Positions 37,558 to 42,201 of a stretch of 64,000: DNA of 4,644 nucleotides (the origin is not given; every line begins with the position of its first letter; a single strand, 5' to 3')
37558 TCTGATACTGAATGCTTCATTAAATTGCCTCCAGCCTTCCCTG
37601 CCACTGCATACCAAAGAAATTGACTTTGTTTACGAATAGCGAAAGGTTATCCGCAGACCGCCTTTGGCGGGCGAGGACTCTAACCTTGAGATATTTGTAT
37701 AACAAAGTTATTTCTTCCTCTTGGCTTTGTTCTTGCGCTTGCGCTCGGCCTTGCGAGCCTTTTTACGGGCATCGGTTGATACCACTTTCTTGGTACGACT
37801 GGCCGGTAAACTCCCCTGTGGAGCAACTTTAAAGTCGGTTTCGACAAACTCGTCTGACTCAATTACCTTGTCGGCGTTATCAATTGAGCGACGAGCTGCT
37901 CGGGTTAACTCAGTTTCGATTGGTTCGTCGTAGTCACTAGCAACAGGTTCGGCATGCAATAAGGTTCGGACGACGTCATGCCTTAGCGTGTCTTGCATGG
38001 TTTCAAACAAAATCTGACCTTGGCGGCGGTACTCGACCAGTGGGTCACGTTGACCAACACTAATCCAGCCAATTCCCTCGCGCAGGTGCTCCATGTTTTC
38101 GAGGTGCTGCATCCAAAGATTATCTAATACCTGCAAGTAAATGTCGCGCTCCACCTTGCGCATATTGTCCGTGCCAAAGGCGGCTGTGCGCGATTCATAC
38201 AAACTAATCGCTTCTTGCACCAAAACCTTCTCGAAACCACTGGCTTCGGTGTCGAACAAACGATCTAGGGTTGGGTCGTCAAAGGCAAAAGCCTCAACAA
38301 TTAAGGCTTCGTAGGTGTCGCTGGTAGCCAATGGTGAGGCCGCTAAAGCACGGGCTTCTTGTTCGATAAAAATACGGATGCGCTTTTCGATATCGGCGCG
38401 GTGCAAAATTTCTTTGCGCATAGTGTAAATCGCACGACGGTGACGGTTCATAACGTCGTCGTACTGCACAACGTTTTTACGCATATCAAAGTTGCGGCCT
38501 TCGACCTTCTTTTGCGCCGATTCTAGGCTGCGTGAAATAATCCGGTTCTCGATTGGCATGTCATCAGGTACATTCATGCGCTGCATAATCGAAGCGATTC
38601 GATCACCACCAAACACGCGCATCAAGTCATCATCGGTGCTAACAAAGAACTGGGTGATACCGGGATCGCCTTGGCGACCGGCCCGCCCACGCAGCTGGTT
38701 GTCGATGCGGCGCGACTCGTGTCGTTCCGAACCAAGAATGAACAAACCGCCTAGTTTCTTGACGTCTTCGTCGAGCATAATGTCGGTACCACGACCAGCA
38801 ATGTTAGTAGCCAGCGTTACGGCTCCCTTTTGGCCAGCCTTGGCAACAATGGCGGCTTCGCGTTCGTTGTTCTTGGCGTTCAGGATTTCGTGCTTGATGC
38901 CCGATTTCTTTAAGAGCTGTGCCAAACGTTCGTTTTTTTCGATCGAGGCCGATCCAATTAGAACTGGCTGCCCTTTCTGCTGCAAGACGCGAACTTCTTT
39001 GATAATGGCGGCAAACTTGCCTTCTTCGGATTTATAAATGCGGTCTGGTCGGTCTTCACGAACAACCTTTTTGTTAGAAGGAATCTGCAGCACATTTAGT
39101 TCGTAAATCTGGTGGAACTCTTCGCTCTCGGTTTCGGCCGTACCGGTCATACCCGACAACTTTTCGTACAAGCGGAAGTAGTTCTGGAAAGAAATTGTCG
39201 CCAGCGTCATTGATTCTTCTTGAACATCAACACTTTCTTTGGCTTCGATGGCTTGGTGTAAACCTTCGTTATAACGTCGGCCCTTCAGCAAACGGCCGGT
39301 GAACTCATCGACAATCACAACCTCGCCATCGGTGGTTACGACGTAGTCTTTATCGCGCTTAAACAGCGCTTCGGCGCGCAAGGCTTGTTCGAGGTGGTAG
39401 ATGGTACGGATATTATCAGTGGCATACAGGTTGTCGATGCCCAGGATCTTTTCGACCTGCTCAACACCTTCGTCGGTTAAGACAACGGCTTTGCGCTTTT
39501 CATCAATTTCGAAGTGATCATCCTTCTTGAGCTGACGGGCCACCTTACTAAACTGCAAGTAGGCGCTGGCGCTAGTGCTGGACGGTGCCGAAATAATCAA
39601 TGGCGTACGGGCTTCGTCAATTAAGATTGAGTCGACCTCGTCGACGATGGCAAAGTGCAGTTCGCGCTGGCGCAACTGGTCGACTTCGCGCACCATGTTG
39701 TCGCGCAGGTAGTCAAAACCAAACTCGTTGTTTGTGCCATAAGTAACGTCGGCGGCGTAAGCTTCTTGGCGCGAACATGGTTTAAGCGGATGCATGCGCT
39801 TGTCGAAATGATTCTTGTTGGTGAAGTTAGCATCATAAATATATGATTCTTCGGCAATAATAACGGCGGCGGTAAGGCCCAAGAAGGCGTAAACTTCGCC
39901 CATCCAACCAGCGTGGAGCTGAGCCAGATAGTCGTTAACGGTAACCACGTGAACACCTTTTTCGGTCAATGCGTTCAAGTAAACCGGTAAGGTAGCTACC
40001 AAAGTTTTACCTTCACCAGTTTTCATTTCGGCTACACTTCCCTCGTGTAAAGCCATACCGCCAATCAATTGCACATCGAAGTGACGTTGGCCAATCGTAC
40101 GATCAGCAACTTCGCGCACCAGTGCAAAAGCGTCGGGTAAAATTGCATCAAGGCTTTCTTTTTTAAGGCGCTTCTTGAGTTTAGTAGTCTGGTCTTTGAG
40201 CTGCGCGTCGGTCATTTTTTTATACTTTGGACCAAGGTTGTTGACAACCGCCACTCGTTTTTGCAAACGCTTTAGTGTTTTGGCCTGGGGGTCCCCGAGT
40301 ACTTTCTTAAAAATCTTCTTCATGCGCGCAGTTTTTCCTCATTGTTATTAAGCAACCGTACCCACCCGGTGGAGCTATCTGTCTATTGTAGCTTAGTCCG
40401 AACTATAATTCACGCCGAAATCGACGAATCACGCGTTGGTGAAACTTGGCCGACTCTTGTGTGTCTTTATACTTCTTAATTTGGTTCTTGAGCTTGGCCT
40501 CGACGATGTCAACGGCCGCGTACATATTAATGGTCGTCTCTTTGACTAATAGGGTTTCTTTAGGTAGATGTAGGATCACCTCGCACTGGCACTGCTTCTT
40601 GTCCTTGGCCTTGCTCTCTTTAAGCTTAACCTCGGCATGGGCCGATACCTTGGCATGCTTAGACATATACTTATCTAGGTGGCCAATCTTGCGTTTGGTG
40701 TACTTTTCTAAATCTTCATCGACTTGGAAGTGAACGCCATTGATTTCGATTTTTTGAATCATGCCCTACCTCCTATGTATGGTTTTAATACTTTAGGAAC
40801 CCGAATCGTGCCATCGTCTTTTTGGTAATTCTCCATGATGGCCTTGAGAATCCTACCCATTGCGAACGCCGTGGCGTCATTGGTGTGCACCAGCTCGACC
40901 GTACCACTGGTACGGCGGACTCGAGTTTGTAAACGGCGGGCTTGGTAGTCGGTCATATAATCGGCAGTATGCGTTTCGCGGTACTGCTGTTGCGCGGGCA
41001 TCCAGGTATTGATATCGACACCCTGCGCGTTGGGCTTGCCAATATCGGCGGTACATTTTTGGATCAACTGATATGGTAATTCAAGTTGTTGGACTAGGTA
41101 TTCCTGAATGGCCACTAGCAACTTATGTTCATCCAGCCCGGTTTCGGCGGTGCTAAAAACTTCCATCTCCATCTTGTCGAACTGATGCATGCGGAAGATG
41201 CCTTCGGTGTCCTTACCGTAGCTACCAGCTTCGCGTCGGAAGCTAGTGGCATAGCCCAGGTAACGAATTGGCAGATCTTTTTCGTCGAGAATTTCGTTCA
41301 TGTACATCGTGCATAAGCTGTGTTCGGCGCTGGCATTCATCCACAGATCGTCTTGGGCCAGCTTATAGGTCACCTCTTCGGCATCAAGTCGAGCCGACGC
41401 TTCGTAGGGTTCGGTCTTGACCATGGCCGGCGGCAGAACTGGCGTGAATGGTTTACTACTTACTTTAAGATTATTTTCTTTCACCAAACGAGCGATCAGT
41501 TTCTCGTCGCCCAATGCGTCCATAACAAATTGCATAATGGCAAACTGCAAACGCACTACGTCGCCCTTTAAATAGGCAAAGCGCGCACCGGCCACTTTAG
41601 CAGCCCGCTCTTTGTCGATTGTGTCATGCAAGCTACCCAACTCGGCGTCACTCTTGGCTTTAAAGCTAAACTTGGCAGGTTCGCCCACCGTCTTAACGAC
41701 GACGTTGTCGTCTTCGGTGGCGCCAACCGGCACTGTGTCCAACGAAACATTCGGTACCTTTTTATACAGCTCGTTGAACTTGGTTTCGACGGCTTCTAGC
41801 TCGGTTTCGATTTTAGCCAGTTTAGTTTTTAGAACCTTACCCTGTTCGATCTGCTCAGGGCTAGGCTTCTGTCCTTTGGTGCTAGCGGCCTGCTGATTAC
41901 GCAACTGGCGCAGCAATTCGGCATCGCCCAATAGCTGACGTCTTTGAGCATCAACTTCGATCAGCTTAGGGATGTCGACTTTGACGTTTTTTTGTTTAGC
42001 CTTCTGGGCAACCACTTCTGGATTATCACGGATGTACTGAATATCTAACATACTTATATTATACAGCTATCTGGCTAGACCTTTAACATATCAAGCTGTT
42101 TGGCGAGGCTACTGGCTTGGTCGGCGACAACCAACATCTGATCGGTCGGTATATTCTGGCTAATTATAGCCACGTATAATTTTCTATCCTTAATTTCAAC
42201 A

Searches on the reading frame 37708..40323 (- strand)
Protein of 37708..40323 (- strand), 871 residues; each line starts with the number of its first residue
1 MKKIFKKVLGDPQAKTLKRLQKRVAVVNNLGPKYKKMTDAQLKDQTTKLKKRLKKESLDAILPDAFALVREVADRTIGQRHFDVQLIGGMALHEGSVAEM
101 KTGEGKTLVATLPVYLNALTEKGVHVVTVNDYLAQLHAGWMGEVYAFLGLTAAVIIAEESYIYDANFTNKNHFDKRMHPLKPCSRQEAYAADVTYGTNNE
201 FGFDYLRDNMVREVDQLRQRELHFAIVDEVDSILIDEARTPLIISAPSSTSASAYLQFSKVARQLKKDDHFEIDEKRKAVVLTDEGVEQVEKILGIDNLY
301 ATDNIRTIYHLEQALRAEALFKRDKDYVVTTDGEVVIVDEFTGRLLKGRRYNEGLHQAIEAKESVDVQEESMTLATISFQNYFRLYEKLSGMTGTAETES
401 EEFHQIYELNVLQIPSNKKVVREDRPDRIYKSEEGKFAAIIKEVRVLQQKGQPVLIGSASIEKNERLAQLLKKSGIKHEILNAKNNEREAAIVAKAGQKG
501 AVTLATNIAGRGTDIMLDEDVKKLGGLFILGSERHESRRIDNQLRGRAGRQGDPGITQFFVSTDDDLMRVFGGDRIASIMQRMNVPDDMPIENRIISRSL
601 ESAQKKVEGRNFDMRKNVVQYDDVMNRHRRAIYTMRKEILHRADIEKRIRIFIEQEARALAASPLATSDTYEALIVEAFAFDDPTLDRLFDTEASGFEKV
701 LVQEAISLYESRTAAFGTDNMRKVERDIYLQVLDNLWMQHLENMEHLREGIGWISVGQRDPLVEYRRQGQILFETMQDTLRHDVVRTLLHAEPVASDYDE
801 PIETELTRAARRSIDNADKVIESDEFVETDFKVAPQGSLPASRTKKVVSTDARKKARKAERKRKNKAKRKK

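Call 46: search_protein_families(library=pfam, proteins=[window:37708-40323:-], max_evalue=0.00001)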
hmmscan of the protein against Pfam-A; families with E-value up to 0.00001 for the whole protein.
window:37708-40323:- (871 aa): 5 families
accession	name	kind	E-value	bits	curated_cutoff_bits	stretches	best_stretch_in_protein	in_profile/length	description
PF07517.20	SecA_DEAD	-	3.3e-120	401.2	24.6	1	6-404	2-290/290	SecA DEAD-like domain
PF21090.3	P-loop_SecA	-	2.4e-73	246.6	27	2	420-521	2-103/205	SecA P-loop domain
PF07516.18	SecA_SW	-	3.8e-54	184.2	26.7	1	590-791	1-199/200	SecA Wing and Scaffold domain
PF01043.26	SecA_PP_bind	-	7.1e-42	142.9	23.5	1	252-360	3-110/110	SecA preprotein cross-linking domain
PF00271.37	Helicase_C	-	6.4e-06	26.8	23.5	0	436-552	2-110/110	Helicase conserved C-terminal domain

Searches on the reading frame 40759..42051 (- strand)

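Call 46: search_protein_families(library=pfam, proteins=[window:40759-42051:-], max_evalue=0.00001)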
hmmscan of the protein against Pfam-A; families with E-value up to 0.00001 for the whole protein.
window:40759-42051:- (430 aa): 2 families
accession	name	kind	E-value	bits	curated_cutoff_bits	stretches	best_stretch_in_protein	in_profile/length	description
PF00587.30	tRNA-synt_2b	-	1.1e-28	101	29.3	1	233-409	8-179/179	tRNA synthetase class II core domain (G, H, P, S and T)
PF02403.27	Seryl_tRNA_N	-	1.3e-18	67.7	28.2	1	1-102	1-107/108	Seryl-tRNA synthetase N-terminal domain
